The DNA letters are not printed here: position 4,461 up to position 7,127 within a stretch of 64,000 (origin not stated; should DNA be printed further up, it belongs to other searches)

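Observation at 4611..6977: zwf-gnd fusion: G6PD and 6-phosphogluconate dehydrogenase in one 788-aa polypeptide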

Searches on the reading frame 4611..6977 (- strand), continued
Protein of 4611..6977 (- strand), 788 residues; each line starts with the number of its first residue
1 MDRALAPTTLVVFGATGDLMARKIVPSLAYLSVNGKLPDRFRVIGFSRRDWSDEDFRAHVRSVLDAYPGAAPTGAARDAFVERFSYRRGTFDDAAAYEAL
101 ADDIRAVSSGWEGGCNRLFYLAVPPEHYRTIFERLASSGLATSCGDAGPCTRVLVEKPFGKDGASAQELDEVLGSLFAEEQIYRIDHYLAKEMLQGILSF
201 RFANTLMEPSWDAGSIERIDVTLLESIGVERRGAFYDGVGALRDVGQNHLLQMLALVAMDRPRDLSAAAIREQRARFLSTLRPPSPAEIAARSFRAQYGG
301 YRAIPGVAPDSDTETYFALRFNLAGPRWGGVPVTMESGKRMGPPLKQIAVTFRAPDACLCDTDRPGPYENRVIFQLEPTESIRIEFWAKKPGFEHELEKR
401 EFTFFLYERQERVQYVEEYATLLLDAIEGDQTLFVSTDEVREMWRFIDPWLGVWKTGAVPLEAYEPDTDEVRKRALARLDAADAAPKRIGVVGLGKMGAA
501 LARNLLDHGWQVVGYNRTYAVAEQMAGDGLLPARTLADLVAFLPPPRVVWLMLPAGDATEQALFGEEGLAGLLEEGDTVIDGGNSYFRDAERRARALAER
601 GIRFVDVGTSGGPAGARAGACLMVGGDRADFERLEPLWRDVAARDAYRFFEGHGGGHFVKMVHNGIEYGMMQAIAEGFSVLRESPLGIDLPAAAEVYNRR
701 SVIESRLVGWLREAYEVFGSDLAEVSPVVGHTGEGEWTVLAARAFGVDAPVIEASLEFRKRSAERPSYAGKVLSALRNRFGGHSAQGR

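Call 6: find_homologous_proteins(query=window:4611-6977:-, max_evalue=1e-10)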
Query window:4611-6977:- (788 aa): 7941 proteins with E <= 1e-10 among 8000 candidates; the best 120 are listed.
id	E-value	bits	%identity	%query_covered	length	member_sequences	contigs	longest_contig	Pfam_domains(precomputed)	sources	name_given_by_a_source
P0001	0.0e+0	1789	100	100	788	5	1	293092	PF02781.22,PF03446.22,PF02826.26,PF00393.25,PF00479.29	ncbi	-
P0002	0.0e+0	1536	85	99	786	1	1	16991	PF02781.22,PF03446.22,PF02826.26,PF00393.25,PF00479.29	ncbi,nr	ncbi:MAG: glucose-6-phosphate dehydrogenase [Coriobacteriia bacterium]|nr:glucose-6-phosphate dehydr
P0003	0.0e+0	1533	85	100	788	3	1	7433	PF02781.22,PF03446.22,PF02826.26,PF00393.25,PF00479.29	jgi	jgi:glucose-6-phosphate 1-dehydrogenase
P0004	0.0e+0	1511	84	100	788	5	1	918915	PF02781.22,PF03446.22,PF02826.26,PF00393.25,PF00479.29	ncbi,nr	ncbi:MAG: glucose-6-phosphate dehydrogenase [Coriobacteriia bacterium]|nr:glucose-6-phosphate dehydr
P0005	0.0e+0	1267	72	99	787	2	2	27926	PF02781.22,PF03446.22,PF00393.25,PF00479.29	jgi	-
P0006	0.0e+0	1267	71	99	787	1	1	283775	PF02781.22,PF03446.22,PF00393.25,PF00479.29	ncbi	-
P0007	0.0e+0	1263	72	99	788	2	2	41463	PF02781.22,PF03446.22,PF00393.25,PF00479.29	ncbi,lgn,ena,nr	ncbi:MAG: glucose-6-phosphate dehydrogenase [Actinomycetota bacterium]|nr:MAG: glucose-6-phosphate [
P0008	0.0e+0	1262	71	99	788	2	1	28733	PF02781.22,PF03446.22,PF00393.25,PF00479.29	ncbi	-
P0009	0.0e+0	1258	71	99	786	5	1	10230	PF02781.22,PF03446.22,PF00393.25,PF00479.29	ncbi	-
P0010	0.0e+0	1246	71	99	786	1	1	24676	PF02781.22,PF03446.22,PF00393.25,PF00479.29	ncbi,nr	ncbi:MAG: glucose-6-phosphate dehydrogenase [Actinomycetia bacterium]|nr:glucose-6-phosphate dehydro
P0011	0.0e+0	1246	70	99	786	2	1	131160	PF02781.22,PF03446.22,PF02826.26,PF00393.25,PF00479.29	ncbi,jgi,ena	jgi:glucose-6-phosphate 1-dehydrogenase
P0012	0.0e+0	1245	70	99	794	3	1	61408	PF02781.22,PF03446.22,PF00393.25,PF00479.29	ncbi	ncbi:MAG: glucose-6-phosphate dehydrogenase [Coriobacteriia bacterium]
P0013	0.0e+0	1243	71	100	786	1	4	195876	PF02781.22,PF03446.22,PF00393.25,PF00479.29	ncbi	ncbi:MAG: glucose-6-phosphate dehydrogenase [Coriobacteriia bacterium]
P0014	0.0e+0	1236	69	99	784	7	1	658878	PF02781.22,PF03446.22,PF00393.25,PF00479.29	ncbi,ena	-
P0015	0.0e+0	1218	70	99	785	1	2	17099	PF02781.22,PF03446.22,PF00393.25,PF00479.29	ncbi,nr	ncbi:MAG: glucose-6-phosphate dehydrogenase [Coriobacteriales bacterium]|nr:glucose-6-phosphate dehy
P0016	0.0e+0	1204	70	99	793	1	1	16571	PF02781.22,PF03446.22,PF00393.25,PF00479.29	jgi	-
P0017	0.0e+0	1202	69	99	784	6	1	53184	PF02781.22,PF03446.22,PF00393.25,PF00479.29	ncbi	-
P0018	0.0e+0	1178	67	99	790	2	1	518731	PF02781.22,PF03446.22,PF00393.25,PF00479.29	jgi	-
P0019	0.0e+0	1172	66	100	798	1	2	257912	PF02781.22,PF03446.22,PF02826.26,PF00393.25,PF00479.29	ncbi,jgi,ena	jgi:glucose-6-phosphate 1-dehydrogenase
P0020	0.0e+0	1153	66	100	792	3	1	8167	PF02781.22,PF03446.22,PF02826.26,PF00393.25,PF00479.29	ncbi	-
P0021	0.0e+0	1135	67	99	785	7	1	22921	PF02781.22,PF03446.22,PF00393.25,PF00479.29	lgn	-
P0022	0.0e+0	1129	66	99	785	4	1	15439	PF02781.22,PF03446.22,PF02826.26,PF00393.25,PF00479.29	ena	-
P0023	0.0e+0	1128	66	99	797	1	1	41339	PF02781.22,PF03446.22,PF00393.25,PF00479.29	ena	-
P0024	0.0e+0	1125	66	99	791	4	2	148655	PF02781.22,PF03446.22,PF00393.25,PF00479.29,PF03807.24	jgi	-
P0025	0.0e+0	1124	66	99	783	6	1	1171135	PF02781.22,PF03446.22,PF00393.25,PF00479.29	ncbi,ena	-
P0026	0.0e+0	1122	65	99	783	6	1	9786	PF02781.22,PF03446.22,PF00393.25,PF00479.29,PF02737.25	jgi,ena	-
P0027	0.0e+0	1121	65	99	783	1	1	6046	PF02781.22,PF03446.22,PF00393.25,PF00479.29,PF02737.25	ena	-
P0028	0.0e+0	1117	65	99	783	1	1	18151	PF02781.22,PF03446.22,PF00393.25,PF00479.29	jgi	-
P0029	0.0e+0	1114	66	99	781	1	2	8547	PF02781.22,PF03446.22,PF02826.26,PF00393.25,PF00479.29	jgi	jgi:glucose-6-phosphate 1-dehydrogenase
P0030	0.0e+0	1112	65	99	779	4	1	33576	PF02781.22,PF03446.22,PF00393.25,PF00479.29,PF03807.24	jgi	jgi:glucose-6-phosphate 1-dehydrogenase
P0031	0.0e+0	1099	64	99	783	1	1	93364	PF02781.22,PF03446.22,PF00393.25,PF00479.29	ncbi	-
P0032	0.0e+0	1094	64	99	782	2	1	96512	PF02781.22,PF03446.22,PF00393.25,PF00479.29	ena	-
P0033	0.0e+0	1093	64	99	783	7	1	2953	PF02781.22,PF03446.22,PF00393.25,PF00479.29,PF03807.24,PF02737.25,PF01488.27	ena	-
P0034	0.0e+0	1090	64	99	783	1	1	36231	PF02781.22,PF03446.22,PF00393.25,PF00479.29,PF03807.24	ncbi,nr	ncbi:MAG: glucose-6-phosphate dehydrogenase [Coriobacteriia bacterium]|nr:glucose-6-phosphate dehydr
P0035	0.0e+0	1087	64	99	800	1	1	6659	PF02781.22,PF03446.22,PF00393.25,PF00479.29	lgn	-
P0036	0.0e+0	1084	64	99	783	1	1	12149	PF02781.22,PF03446.22,PF00393.25,PF00479.29,PF02737.25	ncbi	-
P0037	0.0e+0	1082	64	99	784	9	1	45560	PF02781.22,PF03446.22,PF00393.25,PF00479.29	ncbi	-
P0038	0.0e+0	1081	64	99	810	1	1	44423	PF02781.22,PF03446.22,PF00393.25,PF00479.29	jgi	-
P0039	0.0e+0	1079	63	99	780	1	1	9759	PF02781.22,PF03446.22,PF00393.25,PF00479.29,PF03807.24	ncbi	-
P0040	0.0e+0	1079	63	99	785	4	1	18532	PF02781.22,PF03446.22,PF00393.25,PF00479.29,PF03807.24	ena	-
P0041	0.0e+0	1075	63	99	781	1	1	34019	PF02781.22,PF03446.22,PF00393.25,PF00479.29,PF03807.24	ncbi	-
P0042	0.0e+0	1073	62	99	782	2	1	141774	PF02781.22,PF03446.22,PF00393.25,PF00479.29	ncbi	-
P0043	0.0e+0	1071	62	99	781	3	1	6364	PF02781.22,PF03446.22,PF00393.25,PF00479.29,PF03807.24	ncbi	-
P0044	0.0e+0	1064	62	99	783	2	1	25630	PF02781.22,PF03446.22,PF00393.25,PF00479.29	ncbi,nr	ncbi:MAG: glucose-6-phosphate dehydrogenase [Coriobacteriia bacterium]|nr:glucose-6-phosphate dehydr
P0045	0.0e+0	1061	62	99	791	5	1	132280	PF02781.22,PF03446.22,PF00393.25,PF00479.29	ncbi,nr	ncbi:MAG: glucose-6-phosphate dehydrogenase [Anaerosomatales bacterium]|nr:glucose-6-phosphate dehyd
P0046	0.0e+0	1060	62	99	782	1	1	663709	PF02781.22,PF03446.22,PF00393.25,PF00479.29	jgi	-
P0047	0.0e+0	1060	61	99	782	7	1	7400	PF02781.22,PF03446.22,PF00393.25,PF00479.29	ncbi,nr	ncbi:MAG: glucose-6-phosphate dehydrogenase [Actinomycetota bacterium]|nr:glucose-6-phosphate dehydr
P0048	0.0e+0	1060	62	99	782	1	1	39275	PF02781.22,PF03446.22,PF00393.25,PF00479.29,PF03807.24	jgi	jgi:glucose-6-phosphate 1-dehydrogenase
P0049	0.0e+0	1059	63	99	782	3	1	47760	PF02781.22,PF03446.22,PF00393.25,PF00479.29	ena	-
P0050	0.0e+0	1058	62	99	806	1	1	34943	PF02781.22,PF03446.22,PF02826.26,PF00393.25,PF00479.29,PF01488.27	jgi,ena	-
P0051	0.0e+0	1057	63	99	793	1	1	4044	PF02781.22,PF03446.22,PF00393.25,PF00479.29,PF03807.24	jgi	jgi:glucose-6-phosphate 1-dehydrogenase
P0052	0.0e+0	1056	62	99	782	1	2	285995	PF02781.22,PF03446.22,PF00393.25,PF00479.29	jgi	-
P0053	0.0e+0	1055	63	99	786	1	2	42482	PF02781.22,PF03446.22,PF00393.25,PF00479.29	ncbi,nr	ncbi:MAG: glucose-6-phosphate dehydrogenase [Coriobacteriia bacterium]|nr:glucose-6-phosphate dehydr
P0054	0.0e+0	1055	63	99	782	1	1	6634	PF02781.22,PF03446.22,PF00393.25,PF00479.29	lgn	-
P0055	0.0e+0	1055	62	99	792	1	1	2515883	PF02781.22,PF03446.22,PF00393.25,PF00479.29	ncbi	-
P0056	0.0e+0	1054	62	99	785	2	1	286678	PF02781.22,PF03446.22,PF00393.25,PF00479.29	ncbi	-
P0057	0.0e+0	1052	62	99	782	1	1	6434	PF02781.22,PF03446.22,PF00393.25,PF00479.29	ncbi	-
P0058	0.0e+0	1050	61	100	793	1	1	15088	PF02781.22,PF03446.22,PF02826.26,PF00393.25,PF00479.29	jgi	jgi:glucose-6-phosphate 1-dehydrogenase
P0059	0.0e+0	1050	61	99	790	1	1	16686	PF02781.22,PF03446.22,PF00393.25,PF00479.29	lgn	-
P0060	0.0e+0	1050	63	99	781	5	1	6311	PF02781.22,PF03446.22,PF00393.25,PF00479.29,PF03807.24,PF01488.27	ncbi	-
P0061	0.0e+0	1050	61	99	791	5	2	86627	PF02781.22,PF03446.22,PF00393.25,PF00479.29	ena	-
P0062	0.0e+0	1050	63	98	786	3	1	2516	PF02781.22,PF03446.22,PF00393.25,PF00479.29,PF03807.24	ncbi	-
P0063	0.0e+0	1050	61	99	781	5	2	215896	PF02781.22,PF03446.22,PF00393.25,PF00479.29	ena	-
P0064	0.0e+0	1050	61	99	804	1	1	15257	PF02781.22,PF03446.22,PF00393.25,PF00479.29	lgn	-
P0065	0.0e+0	1050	63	100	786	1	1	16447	PF02781.22,PF03446.22,PF00393.25,PF00479.29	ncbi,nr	ncbi:MAG: glucose-6-phosphate dehydrogenase [Coriobacteriia bacterium]|nr:glucose-6-phosphate dehydr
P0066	0.0e+0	1049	61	99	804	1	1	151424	PF02781.22,PF03446.22,PF00393.25,PF00479.29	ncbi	-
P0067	0.0e+0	1048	62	98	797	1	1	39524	PF02781.22,PF03446.22,PF00393.25,PF00479.29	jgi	-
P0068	0.0e+0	1047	61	99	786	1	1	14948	PF02781.22,PF03446.22,PF02826.26,PF00393.25,PF00479.29,PF01488.27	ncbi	-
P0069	0.0e+0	1047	61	100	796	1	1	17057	PF02781.22,PF03446.22,PF00393.25,PF00479.29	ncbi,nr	ncbi:MAG: hypothetical protein C0418_02195 [Coriobacteriaceae bacterium]|nr:hypothetical protein [Co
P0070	0.0e+0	1046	61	99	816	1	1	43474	PF02781.22,PF03446.22,PF00393.25,PF00479.29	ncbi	-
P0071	0.0e+0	1045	62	99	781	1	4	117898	PF02781.22,PF03446.22,PF00393.25,PF00479.29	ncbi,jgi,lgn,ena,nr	ncbi:MAG: glucose-6-phosphate dehydrogenase [Clostridiales bacterium]|nr:glucose-6-phosphate dehydro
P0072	0.0e+0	1045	63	97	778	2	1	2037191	PF02781.22,PF03446.22,PF00393.25,PF00479.29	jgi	-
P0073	0.0e+0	1045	62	99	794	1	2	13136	PF02781.22,PF03446.22,PF00393.25,PF00479.29,PF03807.24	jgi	jgi:glucose-6-phosphate 1-dehydrogenase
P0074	0.0e+0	1044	61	98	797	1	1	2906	PF02781.22,PF03446.22,PF00393.25,PF00479.29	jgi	-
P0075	0.0e+0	1043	62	99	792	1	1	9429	PF02781.22,PF03446.22,PF00393.25,PF00479.29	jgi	jgi:glucose-6-phosphate 1-dehydrogenase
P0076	0.0e+0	1043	61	99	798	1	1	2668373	PF02781.22,PF03446.22,PF00393.25,PF00479.29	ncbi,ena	-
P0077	0.0e+0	1043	61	99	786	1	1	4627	PF02781.22,PF03446.22,PF00393.25,PF00479.29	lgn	-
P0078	0.0e+0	1042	62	100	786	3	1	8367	PF02781.22,PF03446.22,PF02826.26,PF00393.25,PF00479.29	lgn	-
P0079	0.0e+0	1042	62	99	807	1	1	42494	PF02781.22,PF03446.22,PF00393.25,PF00479.29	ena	-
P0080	0.0e+0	1041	63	99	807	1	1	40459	PF02781.22,PF03446.22,PF00393.25,PF00479.29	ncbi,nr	ncbi:MAG: glucose-6-phosphate dehydrogenase [Coriobacteriia bacterium]|nr:glucose-6-phosphate dehydr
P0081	0.0e+0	1041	62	99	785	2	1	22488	PF02781.22,PF03446.22,PF00393.25,PF00479.29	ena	-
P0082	0.0e+0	1040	61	99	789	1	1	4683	PF02781.22,PF03446.22,PF00393.25,PF00479.29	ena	-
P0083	0.0e+0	1040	62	100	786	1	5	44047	PF02781.22,PF03446.22,PF00393.25,PF00479.29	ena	-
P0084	0.0e+0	1040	61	99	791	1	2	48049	PF02781.22,PF03446.22,PF00393.25,PF00479.29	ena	-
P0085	0.0e+0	1040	60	99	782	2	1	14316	PF02781.22,PF03446.22,PF00393.25,PF00479.29,PF03807.24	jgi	jgi:glucose-6-phosphate 1-dehydrogenase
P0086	0.0e+0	1039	62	99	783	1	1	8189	PF02781.22,PF03446.22,PF00393.25,PF00479.29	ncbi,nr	ncbi:MAG TPA: glucose-6-phosphate dehydrogenase [Coriobacteriia bacterium]|nr:glucose-6-phosphate de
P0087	0.0e+0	1038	62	99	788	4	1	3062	PF02781.22,PF03446.22,PF00393.25,PF00479.29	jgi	jgi:glucose-6-phosphate 1-dehydrogenase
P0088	0.0e+0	1036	61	99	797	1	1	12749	PF02781.22,PF03446.22,PF00393.25,PF00479.29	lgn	-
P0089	0.0e+0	1035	60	99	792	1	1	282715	PF02781.22,PF03446.22,PF00393.25,PF00479.29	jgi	jgi:glucose-6-phosphate 1-dehydrogenase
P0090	0.0e+0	1035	62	99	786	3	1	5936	PF02781.22,PF03446.22,PF00393.25,PF00479.29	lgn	-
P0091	0.0e+0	1034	60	99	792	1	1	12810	PF02781.22,PF03446.22,PF00393.25,PF00479.29,PF03807.24,PF01488.27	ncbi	-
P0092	0.0e+0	1034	61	99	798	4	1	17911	PF02781.22,PF03446.22,PF00393.25,PF00479.29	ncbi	-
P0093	0.0e+0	1034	61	97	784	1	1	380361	PF02781.22,PF03446.22,PF00393.25,PF00479.29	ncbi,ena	-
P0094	0.0e+0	1033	62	99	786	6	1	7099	PF02781.22,PF03446.22,PF00393.25,PF00479.29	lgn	-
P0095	0.0e+0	1033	62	99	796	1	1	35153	PF02781.22,PF03446.22,PF00393.25,PF00479.29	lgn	-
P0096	0.0e+0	1032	60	98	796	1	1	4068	PF02781.22,PF03446.22,PF00393.25,PF00479.29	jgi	jgi:glucose-6-phosphate 1-dehydrogenase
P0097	0.0e+0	1032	61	98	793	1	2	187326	PF02781.22,PF03446.22,PF00393.25,PF00479.29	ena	-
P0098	0.0e+0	1032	61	98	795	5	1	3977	PF02781.22,PF03446.22,PF00393.25,PF00479.29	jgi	-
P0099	0.0e+0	1032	61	99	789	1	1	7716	PF02781.22,PF03446.22,PF00393.25,PF00479.29,PF03807.24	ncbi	-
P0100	0.0e+0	1031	62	98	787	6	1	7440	PF02781.22,PF03446.22,PF00393.25,PF00479.29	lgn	-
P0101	0.0e+0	1031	62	98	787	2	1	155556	PF02781.22,PF03446.22,PF00393.25,PF00479.29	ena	-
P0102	0.0e+0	1031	59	99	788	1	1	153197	PF02781.22,PF03446.22,PF00393.25,PF00479.29,PF03807.24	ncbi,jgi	-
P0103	0.0e+0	1030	60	99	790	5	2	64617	PF02781.22,PF03446.22,PF00393.25,PF00479.29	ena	-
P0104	0.0e+0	1030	61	99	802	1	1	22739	PF02781.22,PF03446.22,PF02826.26,PF00393.25,PF00479.29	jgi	-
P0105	0.0e+0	1030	61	99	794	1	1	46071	PF02781.22,PF03446.22,PF00393.25,PF00479.29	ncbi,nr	ncbi:MAG: glucose-6-phosphate dehydrogenase [Coriobacteriia bacterium]|nr:glucose-6-phosphate dehydr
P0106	0.0e+0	1029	61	99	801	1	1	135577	PF02781.22,PF03446.22,PF00393.25,PF00479.29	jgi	jgi:glucose-6-phosphate 1-dehydrogenase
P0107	0.0e+0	1029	59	99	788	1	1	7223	PF02781.22,PF03446.22,PF00393.25,PF00479.29,PF03807.24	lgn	-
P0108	0.0e+0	1029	62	98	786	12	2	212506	PF02781.22,PF03446.22,PF00393.25,PF00479.29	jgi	-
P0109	0.0e+0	1028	61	99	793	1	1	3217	PF02781.22,PF03446.22,PF00393.25,PF00479.29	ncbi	-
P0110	0.0e+0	1028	61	99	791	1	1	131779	PF02781.22,PF03446.22,PF00393.25,PF00479.29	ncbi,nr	ncbi:MAG: glucose-6-phosphate dehydrogenase [Coriobacteriia bacterium]|nr:glucose-6-phosphate dehydr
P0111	0.0e+0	1028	61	99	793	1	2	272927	PF02781.22,PF03446.22,PF00393.25,PF00479.29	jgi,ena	-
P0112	0.0e+0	1027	62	99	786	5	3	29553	PF02781.22,PF03446.22,PF00393.25,PF00479.29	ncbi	ncbi:MAG: glucose-6-phosphate dehydrogenase [Coriobacteriia bacterium]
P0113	0.0e+0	1027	60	99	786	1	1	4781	PF02781.22,PF03446.22,PF00393.25,PF00479.29,PF01488.27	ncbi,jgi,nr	ncbi:MAG: glucose-6-phosphate dehydrogenase [Actinomycetota bacterium]|jgi:glucose-6-phosphate 1-deh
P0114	0.0e+0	1026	61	98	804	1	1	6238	PF02781.22,PF03446.22,PF00393.25,PF00479.29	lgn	-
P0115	0.0e+0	1024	59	99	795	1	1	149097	PF02781.22,PF03446.22,PF00393.25,PF00479.29,PF03807.24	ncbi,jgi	ncbi:MAG TPA: glucose-6-phosphate dehydrogenase [Coriobacteriia bacterium]|jgi:glucose-6-phosphate 1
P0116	0.0e+0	1024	61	99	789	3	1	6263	PF02781.22,PF03446.22,PF00393.25,PF00479.29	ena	-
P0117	0.0e+0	1023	59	100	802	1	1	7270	PF02781.22,PF03446.22,PF00393.25,PF00479.29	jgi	jgi:glucose-6-phosphate 1-dehydrogenase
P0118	0.0e+0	1023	61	99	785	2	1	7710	PF02781.22,PF03446.22,PF00393.25,PF00479.29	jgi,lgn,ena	jgi:glucose-6-phosphate 1-dehydrogenase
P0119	0.0e+0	1022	61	99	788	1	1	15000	PF02781.22,PF03446.22,PF00393.25,PF00479.29,PF03807.24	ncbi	-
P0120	0.0e+0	1022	60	99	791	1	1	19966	PF02781.22,PF03446.22,PF00393.25,PF00479.29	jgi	jgi:glucose-6-phosphate 1-dehydrogenase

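Call 8: find_encoding_contigs(protein=window:4611-6977:-, flank=10000, max_places=3)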
Protein window:4611-6977:- (788 aa): no gene with exactly this product is on record in the collection.

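Call 17: find_related_loci(query=window:4611-6977:-, collection=genome_contigs, flank=10000)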
Query window:4611-6977:- (788 aa) in genome_contigs; peptide patterns used: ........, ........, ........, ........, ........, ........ (x = any residue, [..] = any of these).
599 stretches matched a pattern (row limit reached: there are more); 590 encode a relative of the query (tblastn E <= 1e-3); the best 80 are kept; 80 distinct loci.
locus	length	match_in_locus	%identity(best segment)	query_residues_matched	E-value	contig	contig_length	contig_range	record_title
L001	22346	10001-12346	61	1-783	0e+0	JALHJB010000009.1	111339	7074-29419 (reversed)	MAG: Actinomycetes bacterium isolate 7-NCT_026 scaffold_81, whole genome shotgun sequence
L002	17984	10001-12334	60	5-778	0e+0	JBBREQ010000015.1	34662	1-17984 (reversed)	MAG: Coriobacteriia bacterium isolate Co_metawrap_2508 Cmw_2508_k141_13064539_length_34662_cov_12.9986, whole genome sho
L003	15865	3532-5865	54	7-786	0e+0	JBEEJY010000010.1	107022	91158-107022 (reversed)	MAG: Candidatus Parcubacteria bacterium isolate cobbmillcreek_2019_sw_WHONDRS-S19S_0090_B_bin.4 scaffold_1164661, whole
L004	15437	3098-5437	53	7-788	0e+0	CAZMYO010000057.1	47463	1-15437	MAG TPA_asm: uncultured Gammaproteobacteria bacterium isolate binchicken_co203_87 genome assembly, contig: k141_3599752,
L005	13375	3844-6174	50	7-783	0e+0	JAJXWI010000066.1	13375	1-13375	MAG: bacterium isolate BP5.bin76 NODE_7979_length_13375_cov_2.164100, whole genome shotgun sequence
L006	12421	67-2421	53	7-788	0e+0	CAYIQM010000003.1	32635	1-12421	MAG TPA_asm: uncultured Gammaproteobacteria bacterium isolate ERP119705_co25_673 genome assembly, contig: NODE_638_lengt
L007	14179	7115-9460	50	7-784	0e+0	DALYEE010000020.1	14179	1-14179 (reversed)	MAG TPA_asm: Candidatus Magasanikbacteria bacterium isolate CTOTU14245 NODE_920_length_14179_cov_3.512319, whole genome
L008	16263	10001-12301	51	8-783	0e+0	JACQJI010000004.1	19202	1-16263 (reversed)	MAG: Candidatus Doudnabacteria bacterium isolate NC_groundwater_1147_Ag_S-0.1um_47_53 S_p1_S3_coassembly_k141_45241, who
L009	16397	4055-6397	50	7-786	0e+0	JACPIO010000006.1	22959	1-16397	MAG: Candidatus Wolfebacteria bacterium isolate NC_groundwater_443_Ag_B-0.1um_44_15 GD18-4_B1_scaffold_210525, whole gen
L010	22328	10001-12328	52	2-780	0e+0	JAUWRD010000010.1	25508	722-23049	MAG: Actinomycetes bacterium isolate CSMAG_2519 CSMAG_2519_k141_487188_length_25508_cov_8.0000, whole genome shotgun seq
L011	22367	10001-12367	47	6-783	0e+0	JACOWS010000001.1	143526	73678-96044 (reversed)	MAG: Patescibacteria group bacterium isolate NC_groundwater_132_Ag_S-0.1um_53_12 S4_GD2017_2_S1_scaffold_39, whole genom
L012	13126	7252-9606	49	3-783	0e+0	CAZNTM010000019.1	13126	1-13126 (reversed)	MAG TPA_asm: uncultured Gammaproteobacteria bacterium isolate SRP090828_co1_54 genome assembly, contig: NODE_832_length_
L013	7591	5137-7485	46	7-786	0e+0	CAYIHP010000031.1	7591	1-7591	MAG TPA_asm: uncultured Candidatus Saccharibacteria bacterium isolate ERP119705_co21_154 genome assembly, contig: NODE_1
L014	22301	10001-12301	47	6-783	0e+0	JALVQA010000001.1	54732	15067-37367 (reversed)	MAG: Candidatus Moraniibacteriota bacterium isolate A3_metabat2_scaf2bin.005 A3_NODE_103_length_54732_cov_4.043073, whol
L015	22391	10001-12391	36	9-786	6e-156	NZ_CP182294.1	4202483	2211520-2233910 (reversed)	Fictibacillus sp. JL2B1089 chromosome, complete genome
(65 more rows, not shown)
